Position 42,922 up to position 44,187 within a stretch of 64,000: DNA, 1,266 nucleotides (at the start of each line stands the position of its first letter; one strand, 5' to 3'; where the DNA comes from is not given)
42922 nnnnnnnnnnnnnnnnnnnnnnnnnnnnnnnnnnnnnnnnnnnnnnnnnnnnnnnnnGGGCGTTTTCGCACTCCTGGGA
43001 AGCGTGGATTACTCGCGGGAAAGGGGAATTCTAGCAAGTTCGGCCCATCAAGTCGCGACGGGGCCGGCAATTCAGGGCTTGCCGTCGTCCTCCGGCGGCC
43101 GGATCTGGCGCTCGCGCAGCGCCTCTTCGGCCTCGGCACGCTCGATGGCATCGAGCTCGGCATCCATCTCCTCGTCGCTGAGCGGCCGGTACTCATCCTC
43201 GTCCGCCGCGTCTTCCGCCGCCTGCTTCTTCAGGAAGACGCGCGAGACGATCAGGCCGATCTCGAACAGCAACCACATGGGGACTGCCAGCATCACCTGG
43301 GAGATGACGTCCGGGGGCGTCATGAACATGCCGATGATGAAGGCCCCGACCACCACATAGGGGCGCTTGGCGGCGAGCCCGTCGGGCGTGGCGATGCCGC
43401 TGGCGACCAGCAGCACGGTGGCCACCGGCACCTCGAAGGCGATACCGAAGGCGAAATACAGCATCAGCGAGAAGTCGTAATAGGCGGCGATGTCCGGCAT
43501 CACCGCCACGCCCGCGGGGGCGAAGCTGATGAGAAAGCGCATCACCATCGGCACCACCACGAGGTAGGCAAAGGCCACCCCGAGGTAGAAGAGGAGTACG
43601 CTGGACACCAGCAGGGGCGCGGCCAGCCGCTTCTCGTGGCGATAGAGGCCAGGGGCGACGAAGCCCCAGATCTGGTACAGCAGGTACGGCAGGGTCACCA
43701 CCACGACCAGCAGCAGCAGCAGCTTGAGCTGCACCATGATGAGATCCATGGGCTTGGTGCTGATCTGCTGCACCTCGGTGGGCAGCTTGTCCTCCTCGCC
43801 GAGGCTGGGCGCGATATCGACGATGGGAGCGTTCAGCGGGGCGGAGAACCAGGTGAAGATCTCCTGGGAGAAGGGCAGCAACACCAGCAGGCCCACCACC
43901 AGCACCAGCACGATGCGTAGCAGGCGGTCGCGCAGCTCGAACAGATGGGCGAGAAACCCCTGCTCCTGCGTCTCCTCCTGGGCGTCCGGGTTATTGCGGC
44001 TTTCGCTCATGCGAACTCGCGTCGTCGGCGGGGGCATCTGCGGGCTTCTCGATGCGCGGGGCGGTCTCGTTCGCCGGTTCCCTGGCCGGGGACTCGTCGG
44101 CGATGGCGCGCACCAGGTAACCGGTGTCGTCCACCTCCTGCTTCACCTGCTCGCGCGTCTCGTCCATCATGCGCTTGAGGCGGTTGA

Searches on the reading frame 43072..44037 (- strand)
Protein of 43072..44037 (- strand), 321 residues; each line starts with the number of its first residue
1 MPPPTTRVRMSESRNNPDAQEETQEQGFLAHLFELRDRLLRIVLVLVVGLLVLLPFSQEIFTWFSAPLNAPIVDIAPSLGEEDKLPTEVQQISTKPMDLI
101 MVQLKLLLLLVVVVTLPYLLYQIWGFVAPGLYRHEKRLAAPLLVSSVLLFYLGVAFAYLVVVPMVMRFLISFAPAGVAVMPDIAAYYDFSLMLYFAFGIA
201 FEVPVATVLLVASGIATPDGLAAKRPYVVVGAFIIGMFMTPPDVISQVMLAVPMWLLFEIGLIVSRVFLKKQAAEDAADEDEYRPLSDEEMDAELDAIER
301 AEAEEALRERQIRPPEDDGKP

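Call 76: search_protein_families(library=pfam, proteins=[window:43072-44037:-], max_evalue=0.00001)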
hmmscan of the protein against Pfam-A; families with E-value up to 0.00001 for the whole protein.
window:43072-44037:- (321 aa): 1 family
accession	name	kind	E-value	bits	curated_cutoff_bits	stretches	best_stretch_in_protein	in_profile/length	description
PF00902.23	TatC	-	1.2e-65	221.7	25.1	1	31-253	2-208/208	Sec-independent protein translocase protein (TatC)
